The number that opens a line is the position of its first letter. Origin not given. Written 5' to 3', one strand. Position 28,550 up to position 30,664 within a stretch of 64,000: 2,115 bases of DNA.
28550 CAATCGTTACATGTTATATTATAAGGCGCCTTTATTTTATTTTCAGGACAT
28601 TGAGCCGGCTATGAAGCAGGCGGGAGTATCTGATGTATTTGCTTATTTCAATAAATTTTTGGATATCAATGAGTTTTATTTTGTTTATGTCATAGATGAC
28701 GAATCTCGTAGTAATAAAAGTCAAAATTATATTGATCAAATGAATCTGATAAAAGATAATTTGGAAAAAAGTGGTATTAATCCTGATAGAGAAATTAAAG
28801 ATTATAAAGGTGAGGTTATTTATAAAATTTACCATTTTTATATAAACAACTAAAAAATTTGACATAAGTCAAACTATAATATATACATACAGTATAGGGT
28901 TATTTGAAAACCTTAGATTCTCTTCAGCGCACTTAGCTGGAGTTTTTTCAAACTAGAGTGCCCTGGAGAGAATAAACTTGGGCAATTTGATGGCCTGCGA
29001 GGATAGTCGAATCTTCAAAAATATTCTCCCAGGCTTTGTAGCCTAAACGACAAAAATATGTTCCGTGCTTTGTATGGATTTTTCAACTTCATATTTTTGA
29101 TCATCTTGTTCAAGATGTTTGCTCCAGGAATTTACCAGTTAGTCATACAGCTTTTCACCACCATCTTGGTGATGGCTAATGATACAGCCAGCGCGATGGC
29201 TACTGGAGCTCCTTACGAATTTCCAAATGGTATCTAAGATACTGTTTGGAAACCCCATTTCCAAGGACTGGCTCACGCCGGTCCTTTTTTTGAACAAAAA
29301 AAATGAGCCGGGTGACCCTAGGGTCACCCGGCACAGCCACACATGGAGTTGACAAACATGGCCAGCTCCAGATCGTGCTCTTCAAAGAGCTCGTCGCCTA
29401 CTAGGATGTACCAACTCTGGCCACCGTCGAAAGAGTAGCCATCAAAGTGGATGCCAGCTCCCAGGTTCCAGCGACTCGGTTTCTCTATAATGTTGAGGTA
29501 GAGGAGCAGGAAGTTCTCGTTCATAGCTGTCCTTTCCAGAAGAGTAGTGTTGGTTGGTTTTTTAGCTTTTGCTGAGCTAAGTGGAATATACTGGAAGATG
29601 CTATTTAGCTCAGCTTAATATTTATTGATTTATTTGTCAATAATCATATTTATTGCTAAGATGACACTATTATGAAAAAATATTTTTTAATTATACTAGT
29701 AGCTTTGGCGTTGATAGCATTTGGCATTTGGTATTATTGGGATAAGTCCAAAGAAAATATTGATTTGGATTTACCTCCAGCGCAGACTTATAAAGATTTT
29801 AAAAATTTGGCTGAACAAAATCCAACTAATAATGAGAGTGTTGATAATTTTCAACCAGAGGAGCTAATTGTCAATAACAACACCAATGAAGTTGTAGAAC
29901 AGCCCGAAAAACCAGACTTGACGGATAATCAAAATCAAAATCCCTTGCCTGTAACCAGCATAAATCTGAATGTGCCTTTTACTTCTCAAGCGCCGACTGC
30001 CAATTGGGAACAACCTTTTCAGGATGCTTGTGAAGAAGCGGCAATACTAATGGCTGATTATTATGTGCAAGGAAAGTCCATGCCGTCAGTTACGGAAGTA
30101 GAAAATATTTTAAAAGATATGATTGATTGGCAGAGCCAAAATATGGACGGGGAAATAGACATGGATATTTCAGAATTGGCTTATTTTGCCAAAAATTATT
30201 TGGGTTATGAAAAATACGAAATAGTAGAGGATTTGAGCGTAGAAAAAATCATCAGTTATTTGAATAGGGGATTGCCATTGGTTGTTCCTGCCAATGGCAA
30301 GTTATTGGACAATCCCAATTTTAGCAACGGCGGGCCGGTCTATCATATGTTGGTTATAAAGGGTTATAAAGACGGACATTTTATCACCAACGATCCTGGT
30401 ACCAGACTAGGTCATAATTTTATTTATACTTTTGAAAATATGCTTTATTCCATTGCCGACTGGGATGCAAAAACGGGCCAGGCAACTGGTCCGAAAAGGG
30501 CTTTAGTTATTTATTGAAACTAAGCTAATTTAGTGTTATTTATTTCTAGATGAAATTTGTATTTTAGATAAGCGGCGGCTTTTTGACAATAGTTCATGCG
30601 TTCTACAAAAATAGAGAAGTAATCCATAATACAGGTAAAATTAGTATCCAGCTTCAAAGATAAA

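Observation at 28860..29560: GC-rich mini-locus with convergent small genes: a two-TM 59-aa peptide behind a long structured leader, and a 66-aa ORF with 5'-UTR hairpin, SD and perfect terminator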

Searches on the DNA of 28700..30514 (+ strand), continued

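Call 84: search_dna_similar(query=window:28888-29300:+, collection=plasmids, mode=distant, max_rows=5)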
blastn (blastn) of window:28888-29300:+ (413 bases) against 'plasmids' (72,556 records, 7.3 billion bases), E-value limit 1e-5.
No match.

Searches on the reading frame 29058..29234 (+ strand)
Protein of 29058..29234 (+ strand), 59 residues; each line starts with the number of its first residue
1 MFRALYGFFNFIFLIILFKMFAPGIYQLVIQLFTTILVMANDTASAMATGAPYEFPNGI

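Call 9: search_protein_families(library=pfam, proteins=[window:29058-29234:+], max_evalue=1)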
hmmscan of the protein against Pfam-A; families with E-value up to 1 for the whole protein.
seq(59 aa): 0 families

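Call 13: find_encoding_contigs(protein=window:29058-29234:+, flank=10000, max_places=10)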
Protein seq(59 aa) (59 aa): no gene with exactly this product is on record in the collection.

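Call 21: find_homologous_proteins(query=window:29058-29234:+, max_evalue=0.01)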
Query seq(59 aa) (59 aa): 3 proteins with E <= 0.01 among 3 candidates.
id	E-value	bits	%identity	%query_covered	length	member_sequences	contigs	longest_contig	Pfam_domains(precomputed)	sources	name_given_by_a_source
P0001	3.7e-30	120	100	100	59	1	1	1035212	-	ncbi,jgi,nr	ncbi:hypothetical protein KKH39_02080 [Patescibacteria group bacterium]|nr:hypothetical protein [Pat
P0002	5.1e-12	63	56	98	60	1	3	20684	-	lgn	-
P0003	1.4e-11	61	54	98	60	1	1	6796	-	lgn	-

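Call 24: find_related_loci(query=A1, collection=metagenome_contigs, flank=3000)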
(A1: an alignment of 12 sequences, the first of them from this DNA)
Query A1 (59 aa) in metagenome_contigs; peptide patterns used: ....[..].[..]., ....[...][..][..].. (x = any residue, [..] = any of these).
533 stretches matched a pattern; 25 encode a relative of the query (tblastn E <= 1e-3); 25 distinct loci.
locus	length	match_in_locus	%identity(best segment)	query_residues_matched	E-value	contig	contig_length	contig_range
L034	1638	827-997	64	1-58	6e-20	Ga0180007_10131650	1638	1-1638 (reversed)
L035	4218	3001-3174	62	1-58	1e-19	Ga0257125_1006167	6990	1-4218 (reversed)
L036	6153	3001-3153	65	1-51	2e-19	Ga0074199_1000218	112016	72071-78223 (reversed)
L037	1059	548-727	57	1-59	2e-18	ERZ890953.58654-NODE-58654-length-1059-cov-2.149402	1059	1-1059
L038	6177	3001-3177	54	1-58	2e-18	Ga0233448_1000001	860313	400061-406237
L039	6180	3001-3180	57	1-59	3e-18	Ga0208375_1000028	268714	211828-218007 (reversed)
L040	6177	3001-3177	54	1-58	2e-17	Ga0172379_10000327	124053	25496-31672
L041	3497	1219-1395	51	1-58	4e-17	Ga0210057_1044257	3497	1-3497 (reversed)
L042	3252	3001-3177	53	1-58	4e-17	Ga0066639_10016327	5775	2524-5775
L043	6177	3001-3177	54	1-58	4e-17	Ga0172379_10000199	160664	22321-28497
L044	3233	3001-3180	50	1-59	4e-17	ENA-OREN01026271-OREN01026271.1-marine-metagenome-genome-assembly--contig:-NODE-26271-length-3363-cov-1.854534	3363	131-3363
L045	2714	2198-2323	71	1-42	2e-16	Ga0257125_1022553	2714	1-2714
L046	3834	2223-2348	69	1-42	6e-16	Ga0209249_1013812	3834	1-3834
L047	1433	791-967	53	1-58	9e-16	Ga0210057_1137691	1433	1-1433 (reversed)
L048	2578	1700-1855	56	1-52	1e-15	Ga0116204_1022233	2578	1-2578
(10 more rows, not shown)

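Call 44: search_protein_families(library=ncbifam, proteins=[window:29058-29234:+], max_evalue=1)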
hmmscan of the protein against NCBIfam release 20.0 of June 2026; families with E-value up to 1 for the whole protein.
seq(59 aa): 0 families

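Call 45: search_protein_families(library=padloc, proteins=[window:29058-29234:+], max_evalue=1)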
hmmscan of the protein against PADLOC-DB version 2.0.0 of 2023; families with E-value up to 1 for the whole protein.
seq(59 aa): 0 families
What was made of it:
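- There is no PADLOC hit (call 45).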

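Call 51: find_related_loci(query=A1, collection=viral_contigs, flank=3000)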
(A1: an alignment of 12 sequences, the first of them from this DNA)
Query A1 (59 aa) in viral_contigs; peptide patterns used: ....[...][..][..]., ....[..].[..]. (x = any residue, [..] = any of these).
37 stretches matched a pattern, but none encodes a relative of the query by tblastn (E <= 1e-3).

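Call 63: search_protein_representatives(alignment_id=A6)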
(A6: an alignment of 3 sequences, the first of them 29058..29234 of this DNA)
Query: 3 sequences, 60 profile positions. Proteins with E-value up to 0.001 (for the whole library): 8; up to 1e-10: 4; up to 1e-30: 1. The best 8 are listed.
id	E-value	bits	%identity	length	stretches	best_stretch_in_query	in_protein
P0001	7.3e-31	122.4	-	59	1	1-60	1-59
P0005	5.6e-14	68.3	-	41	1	20-59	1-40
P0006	1.3e-12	64.0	-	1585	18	19-43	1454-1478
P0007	5.8e-12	61.8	-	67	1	1-43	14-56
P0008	8.5e-08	48.5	-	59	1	1-47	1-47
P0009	1.3e-06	44.7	-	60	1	1-59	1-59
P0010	1.6e-04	38.0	-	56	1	1-53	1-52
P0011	3.8e-04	36.8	-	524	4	33-60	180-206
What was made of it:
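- Tried and rejected: It gave only 8 hits, two of them spurious matches inside long proteins (call 63).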

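Call 65: predict_structure(alignment_id=A6)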
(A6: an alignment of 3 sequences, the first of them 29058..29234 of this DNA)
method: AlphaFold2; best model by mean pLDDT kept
length: 59 residues; sequences in the alignment: 3
mean_pLDDT: 77.7   pTM: 0.47
mean pLDDT of the five models: 77.7, 77.1, 77.0, 75.1, 75.0
residues with pLDDT >= 90: 0; 70-90: 45; 50-70: 12; < 50: 2
segments of 3 or more residues with pLDDT < 50: none
pLDDT, mean of each block of 10 residues (from residue 1): 79 86 83 84 73 59
secondary structure, 60 per line:
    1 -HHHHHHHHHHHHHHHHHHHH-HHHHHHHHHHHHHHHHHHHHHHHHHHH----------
elements in order: H2-21 H23-49
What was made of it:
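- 29058..29237 (+): Gene for a 59-aa two-helix membrane protein (GenBank MBU1202811.1, KKH39_02080, hypothetical). AlphaFold2 gives helices 2-21 and 23-49 (call 65).
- Checked: AlphaFold2 predicts two helices, residues 2-21 and 23-49, at pLDDT 78 (call 65).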

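Call 86: list_cluster_members(proteins=[P0001, P0004])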
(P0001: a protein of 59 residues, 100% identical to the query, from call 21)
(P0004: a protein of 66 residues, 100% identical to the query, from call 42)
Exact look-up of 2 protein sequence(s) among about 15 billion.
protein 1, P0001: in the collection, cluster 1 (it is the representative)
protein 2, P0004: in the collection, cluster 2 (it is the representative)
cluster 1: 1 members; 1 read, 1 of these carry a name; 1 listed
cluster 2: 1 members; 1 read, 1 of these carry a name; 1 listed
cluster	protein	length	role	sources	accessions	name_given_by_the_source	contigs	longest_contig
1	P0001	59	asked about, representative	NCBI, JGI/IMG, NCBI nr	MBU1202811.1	hypothetical protein KKH39_02080 [Patescibacteria group bacterium] | hypothetical protein [Patescibacteria group bacterium]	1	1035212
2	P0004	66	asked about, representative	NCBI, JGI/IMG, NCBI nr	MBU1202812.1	hypothetical protein KKH39_02085 [Patescibacteria group bacterium] | hypothetical protein [Patescibacteria group bacterium]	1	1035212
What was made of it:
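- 29058..29237 (+): GenBank identity: calls 21, 86.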

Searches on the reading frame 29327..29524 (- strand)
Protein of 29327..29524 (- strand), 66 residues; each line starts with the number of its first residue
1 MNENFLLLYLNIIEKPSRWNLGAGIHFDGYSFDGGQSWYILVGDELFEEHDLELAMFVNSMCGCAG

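Call 9: search_protein_families(library=pfam, proteins=[window:29327-29524:-], max_evalue=1)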
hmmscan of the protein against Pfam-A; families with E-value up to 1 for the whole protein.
seq(66 aa): 2 families
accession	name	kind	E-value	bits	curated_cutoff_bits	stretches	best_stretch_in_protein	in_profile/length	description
PF02012.26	BNR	-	0.028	14.8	27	1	30-38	2-10/12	BNR/Asp-box repeat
PF06491.16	Disulph_isomer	-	0.034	14.7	25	1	45-66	29-50/136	Disulphide isomerase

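Call 11: find_encoding_contigs(protein=window:29327-29524:-, flank=10000, max_places=10)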
Protein seq(66 aa) (66 aa): no gene with exactly this product is on record in the collection.
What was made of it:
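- Tried and rejected: The assembly index has no gene call for either (calls 11, 13).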

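Call 42: find_homologous_proteins(query=window:29327-29524:-, max_evalue=0.01)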
Query seq(66 aa) (66 aa): 1 proteins with E <= 0.01 among 1 candidates.
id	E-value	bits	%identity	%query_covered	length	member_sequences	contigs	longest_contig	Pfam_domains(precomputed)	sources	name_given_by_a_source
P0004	3.0e-39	150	100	100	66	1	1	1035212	-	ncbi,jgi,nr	ncbi:hypothetical protein KKH39_02085 [Patescibacteria group bacterium]|nr:hypothetical protein [Pat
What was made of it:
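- Tried and rejected: The word-indexed protein search found them only as GenBank hypotheticals, plus two relatives of the 59-aa protein (calls 21, 42).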

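Call 44: search_protein_families(library=ncbifam, proteins=[window:29327-29524:-], max_evalue=1)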
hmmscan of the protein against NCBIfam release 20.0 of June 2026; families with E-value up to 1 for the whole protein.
seq(66 aa): 1 family
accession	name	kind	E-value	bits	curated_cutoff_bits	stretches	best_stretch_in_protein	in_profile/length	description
TIGR04191.1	YphP_YqiW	subfamily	0.03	14.5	100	1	44-66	28-50/136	BrxA/BrxB family bacilliredoxin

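Call 45: search_protein_families(library=padloc, proteins=[window:29327-29524:-], max_evalue=1)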
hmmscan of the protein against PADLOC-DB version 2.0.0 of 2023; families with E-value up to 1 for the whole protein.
seq(66 aa): 0 families
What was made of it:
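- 29324..29524 (-): Gene for a 66-aa soluble protein of unknown function (GenBank MBU1202812.1, KKH39_02085). There are no Pfam, NCBIfam or PADLOC hits (calls 9, 44, 45).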

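Call 88: predict_structure(protein=window:29327-29524:-)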
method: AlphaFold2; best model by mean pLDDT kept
length: 66 residues; sequences in the alignment: 1
mean_pLDDT: 42.4   pTM: 0.26
mean pLDDT of the five models: 42.4, 40.1, 39.6, 38.0, 32.6
residues with pLDDT >= 90: 0; 70-90: 0; 50-70: 14; < 50: 52
segments of 3 or more residues with pLDDT < 50: 1-36, 51-66
pLDDT, mean of each block of 10 residues (from residue 1): 35 40 42 50 55 40 29
secondary structure, 60 per line:
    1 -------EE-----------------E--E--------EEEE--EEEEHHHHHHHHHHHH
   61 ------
elements in order: E39-42 E45-48 H49-60
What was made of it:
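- Tried and rejected: The model was too poor to use (pLDDT 42, call 88).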
